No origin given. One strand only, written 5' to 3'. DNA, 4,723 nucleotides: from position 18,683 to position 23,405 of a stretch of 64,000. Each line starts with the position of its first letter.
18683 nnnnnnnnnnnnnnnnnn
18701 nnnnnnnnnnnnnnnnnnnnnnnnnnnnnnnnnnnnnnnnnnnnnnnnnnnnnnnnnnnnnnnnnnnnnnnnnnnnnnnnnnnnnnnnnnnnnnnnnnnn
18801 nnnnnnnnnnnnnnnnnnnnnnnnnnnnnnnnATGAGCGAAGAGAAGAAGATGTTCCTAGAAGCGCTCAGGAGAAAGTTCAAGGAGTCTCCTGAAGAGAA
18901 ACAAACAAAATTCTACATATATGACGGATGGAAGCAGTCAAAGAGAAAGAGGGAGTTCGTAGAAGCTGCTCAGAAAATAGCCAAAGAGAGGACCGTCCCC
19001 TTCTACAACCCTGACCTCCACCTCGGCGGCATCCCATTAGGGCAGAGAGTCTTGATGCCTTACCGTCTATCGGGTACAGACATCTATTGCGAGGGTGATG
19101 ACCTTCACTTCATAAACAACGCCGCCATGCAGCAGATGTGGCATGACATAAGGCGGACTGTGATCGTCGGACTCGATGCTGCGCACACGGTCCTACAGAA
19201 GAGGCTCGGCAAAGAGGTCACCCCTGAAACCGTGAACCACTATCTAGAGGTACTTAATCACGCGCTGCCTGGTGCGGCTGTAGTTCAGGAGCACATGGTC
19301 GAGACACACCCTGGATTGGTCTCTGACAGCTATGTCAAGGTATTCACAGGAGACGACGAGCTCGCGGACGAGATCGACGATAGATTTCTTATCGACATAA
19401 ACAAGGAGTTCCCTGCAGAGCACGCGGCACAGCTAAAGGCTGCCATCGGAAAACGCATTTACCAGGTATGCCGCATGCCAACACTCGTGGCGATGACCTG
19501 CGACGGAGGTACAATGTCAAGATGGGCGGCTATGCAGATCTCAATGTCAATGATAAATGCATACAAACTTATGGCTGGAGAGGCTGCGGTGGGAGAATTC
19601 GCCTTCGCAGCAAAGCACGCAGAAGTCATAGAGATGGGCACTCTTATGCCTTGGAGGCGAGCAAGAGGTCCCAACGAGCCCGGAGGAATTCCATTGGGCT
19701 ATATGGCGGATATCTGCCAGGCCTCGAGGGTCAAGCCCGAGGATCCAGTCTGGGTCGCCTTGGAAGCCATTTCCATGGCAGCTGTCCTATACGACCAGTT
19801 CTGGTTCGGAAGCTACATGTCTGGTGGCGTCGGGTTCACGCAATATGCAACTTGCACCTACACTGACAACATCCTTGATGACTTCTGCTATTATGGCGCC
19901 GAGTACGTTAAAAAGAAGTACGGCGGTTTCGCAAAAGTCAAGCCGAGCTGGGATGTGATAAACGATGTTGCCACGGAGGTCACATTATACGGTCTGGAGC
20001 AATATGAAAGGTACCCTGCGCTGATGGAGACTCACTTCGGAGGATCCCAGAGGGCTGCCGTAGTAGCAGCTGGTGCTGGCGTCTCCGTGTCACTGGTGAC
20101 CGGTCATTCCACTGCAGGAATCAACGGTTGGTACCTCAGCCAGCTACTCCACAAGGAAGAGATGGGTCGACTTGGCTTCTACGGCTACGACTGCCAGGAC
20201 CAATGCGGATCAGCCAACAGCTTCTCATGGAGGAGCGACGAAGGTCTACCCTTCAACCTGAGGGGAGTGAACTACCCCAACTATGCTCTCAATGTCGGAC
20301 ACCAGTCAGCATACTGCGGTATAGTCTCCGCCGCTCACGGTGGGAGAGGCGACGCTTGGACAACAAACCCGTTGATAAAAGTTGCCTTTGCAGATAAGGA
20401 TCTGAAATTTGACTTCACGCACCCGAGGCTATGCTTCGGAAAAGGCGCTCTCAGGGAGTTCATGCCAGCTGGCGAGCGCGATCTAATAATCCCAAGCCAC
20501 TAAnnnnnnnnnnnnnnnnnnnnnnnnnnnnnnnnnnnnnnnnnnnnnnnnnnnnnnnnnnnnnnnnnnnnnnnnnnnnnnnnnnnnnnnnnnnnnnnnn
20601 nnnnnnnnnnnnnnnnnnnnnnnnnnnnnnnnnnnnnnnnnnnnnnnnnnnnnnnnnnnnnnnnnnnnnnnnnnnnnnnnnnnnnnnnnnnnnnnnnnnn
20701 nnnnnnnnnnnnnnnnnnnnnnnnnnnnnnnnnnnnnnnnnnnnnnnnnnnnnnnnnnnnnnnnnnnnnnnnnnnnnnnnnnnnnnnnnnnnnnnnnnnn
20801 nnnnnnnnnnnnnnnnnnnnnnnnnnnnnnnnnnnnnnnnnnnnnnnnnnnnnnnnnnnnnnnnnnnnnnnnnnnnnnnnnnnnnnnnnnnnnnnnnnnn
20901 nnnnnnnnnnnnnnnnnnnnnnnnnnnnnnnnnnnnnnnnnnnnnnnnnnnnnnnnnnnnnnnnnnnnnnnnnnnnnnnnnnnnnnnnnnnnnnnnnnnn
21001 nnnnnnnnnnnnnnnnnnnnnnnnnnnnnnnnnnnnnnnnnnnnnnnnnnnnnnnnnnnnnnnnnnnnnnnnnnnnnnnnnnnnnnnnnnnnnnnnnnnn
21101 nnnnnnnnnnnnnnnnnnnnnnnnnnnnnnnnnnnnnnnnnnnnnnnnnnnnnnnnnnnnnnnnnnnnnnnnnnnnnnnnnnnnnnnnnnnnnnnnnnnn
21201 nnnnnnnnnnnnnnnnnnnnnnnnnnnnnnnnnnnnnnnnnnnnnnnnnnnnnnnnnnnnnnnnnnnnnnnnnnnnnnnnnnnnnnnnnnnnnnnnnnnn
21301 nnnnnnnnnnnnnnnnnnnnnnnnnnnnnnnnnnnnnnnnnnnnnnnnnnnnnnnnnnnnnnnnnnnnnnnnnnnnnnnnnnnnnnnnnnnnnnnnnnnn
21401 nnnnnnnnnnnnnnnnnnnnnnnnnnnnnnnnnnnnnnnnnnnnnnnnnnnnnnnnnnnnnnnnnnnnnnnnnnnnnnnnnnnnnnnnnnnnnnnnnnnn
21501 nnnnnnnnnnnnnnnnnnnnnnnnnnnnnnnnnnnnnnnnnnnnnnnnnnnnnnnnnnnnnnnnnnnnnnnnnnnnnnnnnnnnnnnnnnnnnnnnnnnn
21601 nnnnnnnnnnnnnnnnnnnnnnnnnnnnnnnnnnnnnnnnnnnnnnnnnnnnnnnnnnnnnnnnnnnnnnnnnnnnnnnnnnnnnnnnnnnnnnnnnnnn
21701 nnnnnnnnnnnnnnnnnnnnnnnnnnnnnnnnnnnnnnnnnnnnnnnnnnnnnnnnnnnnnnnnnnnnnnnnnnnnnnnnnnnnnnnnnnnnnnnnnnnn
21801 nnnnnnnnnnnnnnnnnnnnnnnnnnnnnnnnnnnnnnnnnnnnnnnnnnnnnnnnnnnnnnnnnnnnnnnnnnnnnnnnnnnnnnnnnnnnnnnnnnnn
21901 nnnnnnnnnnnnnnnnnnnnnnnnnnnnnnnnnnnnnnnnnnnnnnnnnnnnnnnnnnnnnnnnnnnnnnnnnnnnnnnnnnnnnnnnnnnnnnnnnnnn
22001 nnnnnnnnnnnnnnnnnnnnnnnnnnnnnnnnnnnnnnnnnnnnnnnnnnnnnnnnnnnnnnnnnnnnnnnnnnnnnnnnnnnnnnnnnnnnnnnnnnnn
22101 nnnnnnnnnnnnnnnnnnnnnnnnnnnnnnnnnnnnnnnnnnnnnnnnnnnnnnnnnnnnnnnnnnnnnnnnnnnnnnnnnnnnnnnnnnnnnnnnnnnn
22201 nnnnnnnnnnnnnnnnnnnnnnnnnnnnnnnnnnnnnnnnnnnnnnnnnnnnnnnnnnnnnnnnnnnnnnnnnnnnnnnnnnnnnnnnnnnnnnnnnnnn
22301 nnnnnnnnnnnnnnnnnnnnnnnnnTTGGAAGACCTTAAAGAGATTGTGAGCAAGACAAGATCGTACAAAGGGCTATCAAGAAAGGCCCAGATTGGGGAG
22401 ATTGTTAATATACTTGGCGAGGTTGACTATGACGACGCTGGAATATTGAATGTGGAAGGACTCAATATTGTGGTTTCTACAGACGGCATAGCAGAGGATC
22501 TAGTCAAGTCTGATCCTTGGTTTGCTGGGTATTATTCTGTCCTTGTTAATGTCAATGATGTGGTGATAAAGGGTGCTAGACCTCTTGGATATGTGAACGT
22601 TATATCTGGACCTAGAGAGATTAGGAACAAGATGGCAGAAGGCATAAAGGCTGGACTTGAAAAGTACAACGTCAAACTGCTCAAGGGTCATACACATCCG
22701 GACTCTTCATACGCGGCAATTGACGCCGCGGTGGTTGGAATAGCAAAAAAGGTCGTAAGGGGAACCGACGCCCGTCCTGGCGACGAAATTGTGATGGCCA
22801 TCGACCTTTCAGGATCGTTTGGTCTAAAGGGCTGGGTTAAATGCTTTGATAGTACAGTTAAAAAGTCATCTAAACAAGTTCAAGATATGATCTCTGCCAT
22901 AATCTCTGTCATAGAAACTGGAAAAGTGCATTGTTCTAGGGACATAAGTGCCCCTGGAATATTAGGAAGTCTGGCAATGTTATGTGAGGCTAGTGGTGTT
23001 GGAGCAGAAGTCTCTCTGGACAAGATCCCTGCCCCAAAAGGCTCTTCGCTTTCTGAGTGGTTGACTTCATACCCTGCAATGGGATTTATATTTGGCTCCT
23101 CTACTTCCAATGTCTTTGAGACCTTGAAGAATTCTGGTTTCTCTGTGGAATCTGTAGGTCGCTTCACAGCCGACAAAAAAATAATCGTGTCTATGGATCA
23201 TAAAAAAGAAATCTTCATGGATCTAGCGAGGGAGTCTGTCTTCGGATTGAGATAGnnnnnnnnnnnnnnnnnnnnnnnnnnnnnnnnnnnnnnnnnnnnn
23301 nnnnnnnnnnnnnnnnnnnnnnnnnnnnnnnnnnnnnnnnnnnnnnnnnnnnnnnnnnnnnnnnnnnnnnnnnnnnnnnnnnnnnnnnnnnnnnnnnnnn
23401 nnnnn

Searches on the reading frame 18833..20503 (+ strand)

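Call 3: search_protein_families(library=pfam, proteins=[window:18833-20503:+])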
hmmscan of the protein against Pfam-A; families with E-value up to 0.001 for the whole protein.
window:18833-20503:+ (556 aa): 2 families
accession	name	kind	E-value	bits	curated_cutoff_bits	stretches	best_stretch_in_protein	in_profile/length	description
PF02745.20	MCR_alpha_N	-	2.9e-146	486.3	27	1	5-273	1-269/269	Methyl-coenzyme M reductase alpha subunit, N-terminal domain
PF02249.22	MCR_alpha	-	2.7e-65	219.1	25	1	321-447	1-127/127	Methyl-coenzyme M reductase alpha subunit, C-terminal domain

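Call 4: search_protein_families(library=ncbifam, proteins=[window:18833-20503:+])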
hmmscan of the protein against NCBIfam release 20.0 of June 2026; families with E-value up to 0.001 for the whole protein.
window:18833-20503:+ (556 aa): 1 family
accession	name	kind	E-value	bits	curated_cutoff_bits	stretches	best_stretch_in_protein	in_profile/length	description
TIGR03256.1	met_CoM_red_alp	equivalog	1.2e-302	1004.8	767.75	1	5-554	1-547/548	coenzyme-B sulfoethylthiotransferase subunit alpha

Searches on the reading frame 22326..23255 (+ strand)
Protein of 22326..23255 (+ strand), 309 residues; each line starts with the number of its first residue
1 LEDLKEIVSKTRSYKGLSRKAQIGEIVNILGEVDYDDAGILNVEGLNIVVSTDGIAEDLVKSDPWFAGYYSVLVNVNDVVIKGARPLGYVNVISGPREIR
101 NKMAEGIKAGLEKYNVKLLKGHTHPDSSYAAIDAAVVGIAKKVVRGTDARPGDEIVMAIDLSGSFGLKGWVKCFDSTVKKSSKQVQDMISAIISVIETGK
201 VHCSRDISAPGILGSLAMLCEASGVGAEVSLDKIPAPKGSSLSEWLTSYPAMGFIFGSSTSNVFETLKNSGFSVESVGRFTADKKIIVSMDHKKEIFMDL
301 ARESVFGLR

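Call 7: search_protein_families(library=pfam, proteins=[window:22326-23255:+])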
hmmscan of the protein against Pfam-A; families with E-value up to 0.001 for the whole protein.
window:22326-23255:+ (309 aa): 2 families
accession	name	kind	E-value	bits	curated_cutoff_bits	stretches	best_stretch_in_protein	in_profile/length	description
PF00586.29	AIRS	-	2.2e-18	67.1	24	1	36-139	2-111/112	AIR synthase related protein, N-terminal domain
PF02769.27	AIRS_C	-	1.4e-12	48.5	23.1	1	179-289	38-154/156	AIR synthase related protein, C-terminal domain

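Call 42: search_protein_families(library=ncbifam, proteins=[window:22326-23255:+], max_evalue=0.00001)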
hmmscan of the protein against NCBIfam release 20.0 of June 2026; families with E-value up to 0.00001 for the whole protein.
window:22326-23255:+ (309 aa): 13 families
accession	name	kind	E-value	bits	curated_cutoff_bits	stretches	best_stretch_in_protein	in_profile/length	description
TIGR03267.1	methan_mark_2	hypoth_equivalog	2e-74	250.6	365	1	3-307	1-322/323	methanogenesis marker 2 protein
TIGR04049.1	AIR_rel_sll0787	hypoth_equivalog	8.2e-60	202.5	321.3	1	7-307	4-317/318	sll0787 family AIR synthase-like protein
TIGR04050.1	MSMEG_0567_Cter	hypoth_equivalog_domain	1.2e-38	133.3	312.2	1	25-283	21-273/296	MSMEG_0567/sll0787 family protein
TIGR01379.1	thiL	equivalog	6.6e-20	71.3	184.15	1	36-241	25-243/320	thiamine-phosphate kinase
NF004353.0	PRK05731.2-2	equivalog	8.3e-16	57.9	301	1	35-237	19-228/311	thiamine-phosphate kinase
TIGR01736.1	FGAM_synth_II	equivalog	3.1e-13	48.9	525.75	1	35-296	418-699/718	phosphoribosylformylglycinamidine synthase subunit PurL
TIGR00476.1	selD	equivalog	9.8e-13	48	125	1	28-239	38-256/311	selenide, water dikinase SelD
NF002290.1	PRK01213.1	equivalog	2.8e-12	45.6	648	1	120-301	149-348/723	phosphoribosylformylglycinamidine synthase subunit PurL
TIGR02124.1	hypE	equivalog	5.6e-10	38.7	251.6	1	35-236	33-245/332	hydrogenase expression/formation protein HypE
NF004354.0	PRK05731.2-3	equivalog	2.8e-09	36.7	204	1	47-230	25-214/273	thiamine-phosphate kinase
NF004351.0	PRK05731.1-4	equivalog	1e-08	34.7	324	1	36-238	39-251/321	thiamine-phosphate kinase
NF002098.0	PRK00943.1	equivalog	4.3e-08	32.4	299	1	29-262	43-277/347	selenide, water dikinase SelD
TIGR00878.1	purM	equivalog_domain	2.9e-07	30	236.35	1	45-164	51-183/332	phosphoribosylformylglycinamidine cyclo-ligase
